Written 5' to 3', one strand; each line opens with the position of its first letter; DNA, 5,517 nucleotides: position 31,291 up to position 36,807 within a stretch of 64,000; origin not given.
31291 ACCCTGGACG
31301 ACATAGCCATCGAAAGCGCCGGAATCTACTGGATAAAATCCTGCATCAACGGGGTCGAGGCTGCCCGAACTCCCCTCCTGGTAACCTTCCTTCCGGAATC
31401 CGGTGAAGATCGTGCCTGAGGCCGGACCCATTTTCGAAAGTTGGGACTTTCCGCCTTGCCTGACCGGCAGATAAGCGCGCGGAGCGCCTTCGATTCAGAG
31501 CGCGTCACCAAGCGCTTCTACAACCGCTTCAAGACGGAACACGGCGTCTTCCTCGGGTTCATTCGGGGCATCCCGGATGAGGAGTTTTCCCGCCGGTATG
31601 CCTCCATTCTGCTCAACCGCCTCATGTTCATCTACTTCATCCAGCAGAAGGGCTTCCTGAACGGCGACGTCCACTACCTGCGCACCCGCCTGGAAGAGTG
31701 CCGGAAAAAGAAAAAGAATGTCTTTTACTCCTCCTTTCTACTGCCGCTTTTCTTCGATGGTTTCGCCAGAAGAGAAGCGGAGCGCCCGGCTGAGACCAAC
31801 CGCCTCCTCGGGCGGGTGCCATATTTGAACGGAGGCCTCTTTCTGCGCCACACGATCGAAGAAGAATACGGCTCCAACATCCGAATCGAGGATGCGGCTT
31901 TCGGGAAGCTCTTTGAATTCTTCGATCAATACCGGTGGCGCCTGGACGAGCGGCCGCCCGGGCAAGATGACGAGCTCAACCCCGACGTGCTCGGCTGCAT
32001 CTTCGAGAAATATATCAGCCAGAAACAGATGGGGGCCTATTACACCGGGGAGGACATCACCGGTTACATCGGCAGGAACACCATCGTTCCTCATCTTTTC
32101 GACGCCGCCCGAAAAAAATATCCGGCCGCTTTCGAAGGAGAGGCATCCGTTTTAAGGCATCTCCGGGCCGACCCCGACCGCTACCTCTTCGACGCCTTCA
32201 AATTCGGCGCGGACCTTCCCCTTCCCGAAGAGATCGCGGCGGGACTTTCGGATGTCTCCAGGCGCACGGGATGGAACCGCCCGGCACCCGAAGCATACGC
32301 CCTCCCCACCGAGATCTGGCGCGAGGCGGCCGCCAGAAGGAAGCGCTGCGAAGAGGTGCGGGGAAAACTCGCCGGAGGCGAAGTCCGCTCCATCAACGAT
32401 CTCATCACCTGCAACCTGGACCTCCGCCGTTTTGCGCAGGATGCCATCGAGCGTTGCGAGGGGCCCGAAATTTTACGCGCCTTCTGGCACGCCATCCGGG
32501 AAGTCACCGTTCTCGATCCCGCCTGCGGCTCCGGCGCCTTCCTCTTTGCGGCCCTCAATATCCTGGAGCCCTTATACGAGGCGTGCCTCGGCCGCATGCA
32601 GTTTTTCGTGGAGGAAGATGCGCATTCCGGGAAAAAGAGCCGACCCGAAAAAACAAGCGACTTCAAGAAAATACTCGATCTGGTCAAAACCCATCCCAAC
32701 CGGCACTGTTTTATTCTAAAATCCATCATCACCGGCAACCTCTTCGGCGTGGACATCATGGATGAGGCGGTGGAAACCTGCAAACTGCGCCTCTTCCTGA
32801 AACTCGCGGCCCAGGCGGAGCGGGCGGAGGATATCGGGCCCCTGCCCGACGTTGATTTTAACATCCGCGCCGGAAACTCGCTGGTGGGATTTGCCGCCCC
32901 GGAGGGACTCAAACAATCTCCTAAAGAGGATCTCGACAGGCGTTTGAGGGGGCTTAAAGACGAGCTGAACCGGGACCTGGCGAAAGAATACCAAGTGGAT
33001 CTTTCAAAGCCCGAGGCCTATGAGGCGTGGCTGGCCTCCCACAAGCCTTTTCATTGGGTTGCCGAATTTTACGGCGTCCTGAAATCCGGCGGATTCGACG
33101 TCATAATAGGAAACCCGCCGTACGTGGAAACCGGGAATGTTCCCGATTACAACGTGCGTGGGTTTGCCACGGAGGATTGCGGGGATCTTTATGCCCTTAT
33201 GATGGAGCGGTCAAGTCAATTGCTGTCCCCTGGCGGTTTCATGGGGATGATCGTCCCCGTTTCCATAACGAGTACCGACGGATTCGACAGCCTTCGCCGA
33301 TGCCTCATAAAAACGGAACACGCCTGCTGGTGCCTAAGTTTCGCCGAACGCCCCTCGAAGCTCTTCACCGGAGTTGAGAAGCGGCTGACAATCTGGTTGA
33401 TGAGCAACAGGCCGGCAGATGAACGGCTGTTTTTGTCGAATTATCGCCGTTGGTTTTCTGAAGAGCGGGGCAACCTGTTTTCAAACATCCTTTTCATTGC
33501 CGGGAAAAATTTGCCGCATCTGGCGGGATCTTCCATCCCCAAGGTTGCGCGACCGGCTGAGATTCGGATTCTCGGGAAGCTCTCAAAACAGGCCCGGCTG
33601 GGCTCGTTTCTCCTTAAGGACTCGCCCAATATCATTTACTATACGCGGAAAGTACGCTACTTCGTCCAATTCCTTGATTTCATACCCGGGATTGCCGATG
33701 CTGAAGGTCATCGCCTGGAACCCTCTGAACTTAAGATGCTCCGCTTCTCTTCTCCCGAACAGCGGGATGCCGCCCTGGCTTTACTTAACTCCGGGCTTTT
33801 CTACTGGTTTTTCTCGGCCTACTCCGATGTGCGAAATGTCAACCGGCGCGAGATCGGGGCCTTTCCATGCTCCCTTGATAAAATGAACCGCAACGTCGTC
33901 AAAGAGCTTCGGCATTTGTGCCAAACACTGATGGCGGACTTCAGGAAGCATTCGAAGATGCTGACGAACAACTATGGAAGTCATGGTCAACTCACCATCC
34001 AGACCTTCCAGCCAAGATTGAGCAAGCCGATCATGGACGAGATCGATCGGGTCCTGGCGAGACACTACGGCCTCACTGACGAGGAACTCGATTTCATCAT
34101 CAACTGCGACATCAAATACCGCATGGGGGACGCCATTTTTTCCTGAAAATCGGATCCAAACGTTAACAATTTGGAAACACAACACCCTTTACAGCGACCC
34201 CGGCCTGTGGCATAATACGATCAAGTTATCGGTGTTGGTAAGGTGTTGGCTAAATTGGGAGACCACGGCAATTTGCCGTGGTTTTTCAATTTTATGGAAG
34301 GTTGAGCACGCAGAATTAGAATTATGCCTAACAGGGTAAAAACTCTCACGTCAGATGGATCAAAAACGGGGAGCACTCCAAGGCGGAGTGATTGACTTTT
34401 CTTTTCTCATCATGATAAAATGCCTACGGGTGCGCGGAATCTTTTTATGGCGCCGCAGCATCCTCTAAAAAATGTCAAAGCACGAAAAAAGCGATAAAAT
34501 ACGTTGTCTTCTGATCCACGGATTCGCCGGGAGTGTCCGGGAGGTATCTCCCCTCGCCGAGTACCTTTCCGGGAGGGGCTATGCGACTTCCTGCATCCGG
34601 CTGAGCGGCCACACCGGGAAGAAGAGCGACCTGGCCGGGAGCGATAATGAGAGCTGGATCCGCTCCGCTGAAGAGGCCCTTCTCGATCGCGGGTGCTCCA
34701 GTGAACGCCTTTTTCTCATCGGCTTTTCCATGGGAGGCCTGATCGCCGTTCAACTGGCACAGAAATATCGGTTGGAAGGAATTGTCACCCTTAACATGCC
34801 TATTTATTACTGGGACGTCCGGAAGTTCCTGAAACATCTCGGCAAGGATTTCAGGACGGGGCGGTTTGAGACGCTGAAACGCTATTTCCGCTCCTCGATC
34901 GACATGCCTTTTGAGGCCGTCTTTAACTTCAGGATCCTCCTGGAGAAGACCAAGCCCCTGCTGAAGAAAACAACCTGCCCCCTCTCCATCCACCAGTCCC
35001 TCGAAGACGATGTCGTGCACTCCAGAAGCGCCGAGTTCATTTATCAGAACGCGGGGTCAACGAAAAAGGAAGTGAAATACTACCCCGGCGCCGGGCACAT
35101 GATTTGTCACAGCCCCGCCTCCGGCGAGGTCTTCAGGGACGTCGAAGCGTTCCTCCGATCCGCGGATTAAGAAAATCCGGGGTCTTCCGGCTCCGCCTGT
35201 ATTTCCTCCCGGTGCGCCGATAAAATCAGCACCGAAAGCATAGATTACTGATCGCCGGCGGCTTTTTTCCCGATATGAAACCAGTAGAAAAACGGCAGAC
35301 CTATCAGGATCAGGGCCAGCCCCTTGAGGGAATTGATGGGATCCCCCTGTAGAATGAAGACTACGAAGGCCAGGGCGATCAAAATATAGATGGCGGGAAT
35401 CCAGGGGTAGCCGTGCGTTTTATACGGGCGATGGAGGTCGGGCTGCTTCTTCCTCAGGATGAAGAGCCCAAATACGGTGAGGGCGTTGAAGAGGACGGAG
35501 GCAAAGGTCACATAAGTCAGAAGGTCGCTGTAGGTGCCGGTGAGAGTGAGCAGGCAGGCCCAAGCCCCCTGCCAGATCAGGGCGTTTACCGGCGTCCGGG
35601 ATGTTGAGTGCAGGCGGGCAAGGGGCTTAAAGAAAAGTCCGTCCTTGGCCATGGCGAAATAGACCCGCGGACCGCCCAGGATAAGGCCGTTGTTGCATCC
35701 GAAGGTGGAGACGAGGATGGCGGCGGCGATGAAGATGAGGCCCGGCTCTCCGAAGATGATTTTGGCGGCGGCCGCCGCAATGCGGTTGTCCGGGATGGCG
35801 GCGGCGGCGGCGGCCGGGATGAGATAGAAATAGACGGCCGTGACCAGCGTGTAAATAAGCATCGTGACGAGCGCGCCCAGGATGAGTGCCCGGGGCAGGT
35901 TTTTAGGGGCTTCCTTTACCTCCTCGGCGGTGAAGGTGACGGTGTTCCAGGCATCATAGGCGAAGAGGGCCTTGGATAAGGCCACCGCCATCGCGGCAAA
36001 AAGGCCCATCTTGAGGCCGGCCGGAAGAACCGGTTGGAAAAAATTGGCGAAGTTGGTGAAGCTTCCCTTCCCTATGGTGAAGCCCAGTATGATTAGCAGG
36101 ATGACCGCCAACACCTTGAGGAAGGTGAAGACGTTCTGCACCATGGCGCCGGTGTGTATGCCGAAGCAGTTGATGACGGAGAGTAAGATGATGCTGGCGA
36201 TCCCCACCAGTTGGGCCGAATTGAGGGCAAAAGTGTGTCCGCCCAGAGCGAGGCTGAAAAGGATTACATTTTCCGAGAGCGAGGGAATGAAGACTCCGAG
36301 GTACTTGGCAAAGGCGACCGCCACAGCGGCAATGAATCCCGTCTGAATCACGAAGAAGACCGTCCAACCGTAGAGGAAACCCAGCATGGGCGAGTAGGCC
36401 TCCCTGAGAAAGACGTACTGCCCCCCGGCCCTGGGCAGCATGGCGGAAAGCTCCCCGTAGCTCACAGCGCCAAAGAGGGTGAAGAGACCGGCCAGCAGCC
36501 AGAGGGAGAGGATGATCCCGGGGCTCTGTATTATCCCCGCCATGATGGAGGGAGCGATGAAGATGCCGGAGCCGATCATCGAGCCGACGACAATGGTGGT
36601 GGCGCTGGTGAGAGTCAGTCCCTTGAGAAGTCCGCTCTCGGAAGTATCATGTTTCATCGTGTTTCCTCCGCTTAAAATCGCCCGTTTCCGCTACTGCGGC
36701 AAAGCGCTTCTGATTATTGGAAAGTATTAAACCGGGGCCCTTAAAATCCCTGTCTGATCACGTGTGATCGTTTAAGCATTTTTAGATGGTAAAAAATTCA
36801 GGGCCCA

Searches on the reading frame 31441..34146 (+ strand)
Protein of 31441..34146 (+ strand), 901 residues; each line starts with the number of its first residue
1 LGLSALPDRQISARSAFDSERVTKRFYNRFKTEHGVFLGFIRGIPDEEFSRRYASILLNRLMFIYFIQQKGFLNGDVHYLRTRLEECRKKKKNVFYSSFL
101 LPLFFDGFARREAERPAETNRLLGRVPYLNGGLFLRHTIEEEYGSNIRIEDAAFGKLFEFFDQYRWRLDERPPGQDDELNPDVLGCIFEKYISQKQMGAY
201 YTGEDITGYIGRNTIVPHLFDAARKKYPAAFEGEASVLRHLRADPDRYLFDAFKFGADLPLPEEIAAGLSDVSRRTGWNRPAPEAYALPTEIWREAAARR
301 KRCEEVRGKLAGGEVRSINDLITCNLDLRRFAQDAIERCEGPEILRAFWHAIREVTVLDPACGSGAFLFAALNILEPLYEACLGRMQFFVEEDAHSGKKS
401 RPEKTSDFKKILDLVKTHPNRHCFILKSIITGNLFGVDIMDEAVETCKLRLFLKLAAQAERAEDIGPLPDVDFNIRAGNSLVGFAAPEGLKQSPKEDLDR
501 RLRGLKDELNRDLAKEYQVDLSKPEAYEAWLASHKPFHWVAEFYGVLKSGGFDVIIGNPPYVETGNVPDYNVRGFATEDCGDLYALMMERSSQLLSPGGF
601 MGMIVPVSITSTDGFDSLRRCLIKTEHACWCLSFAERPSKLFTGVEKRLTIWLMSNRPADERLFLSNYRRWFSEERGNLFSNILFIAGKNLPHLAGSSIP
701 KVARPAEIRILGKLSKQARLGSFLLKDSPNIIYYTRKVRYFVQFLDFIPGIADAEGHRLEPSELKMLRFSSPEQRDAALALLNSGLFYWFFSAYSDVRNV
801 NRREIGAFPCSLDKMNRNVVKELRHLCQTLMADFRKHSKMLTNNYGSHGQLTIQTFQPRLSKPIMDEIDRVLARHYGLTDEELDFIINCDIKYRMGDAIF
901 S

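Call 7: search_protein_families(library=pfam, proteins=[window:31441-34146:+], max_evalue=0.01)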
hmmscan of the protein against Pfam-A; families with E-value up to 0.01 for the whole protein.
window:31441-34146:+ (901 aa): 5 families
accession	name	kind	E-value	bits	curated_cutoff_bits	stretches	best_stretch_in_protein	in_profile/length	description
PF07669.17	Eco57I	-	3.8e-26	92.7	25.3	1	433-634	2-165/171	Eco57I restriction-modification methylase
PF20473.4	MmeI_Mtase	-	6.3e-07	29.3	27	1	343-454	9-85/259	MmeI, DNA-methyltransferase domain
PF25120.1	DUF7814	-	4.2e-05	23.8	27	1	100-148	122-167/228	Domain of unknown function (DUF7814)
PF02384.22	N6_Mtase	-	0.00023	21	20.4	0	355-376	48-69/311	N-6 DNA Methylase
PF01170.24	UPF0020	-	0.0064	16.6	22.3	0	355-448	30-93/197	RMKL-like, methyltransferase domain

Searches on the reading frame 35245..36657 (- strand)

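Call 80: search_protein_families(library=pfam, proteins=[window:35245-36657:-], max_evalue=0.00001)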
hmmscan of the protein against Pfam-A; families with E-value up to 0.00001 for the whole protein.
window:35245-36657:- (470 aa): 2 families
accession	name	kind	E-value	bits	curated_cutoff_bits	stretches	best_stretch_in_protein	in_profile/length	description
PF13520.12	AA_permease_2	-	4.4e-59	200.9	27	1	14-439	1-407/427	Amino acid permease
PF00324.27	AA_permease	-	2.1e-34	119.5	24.6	1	20-436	3-420/470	Amino acid permease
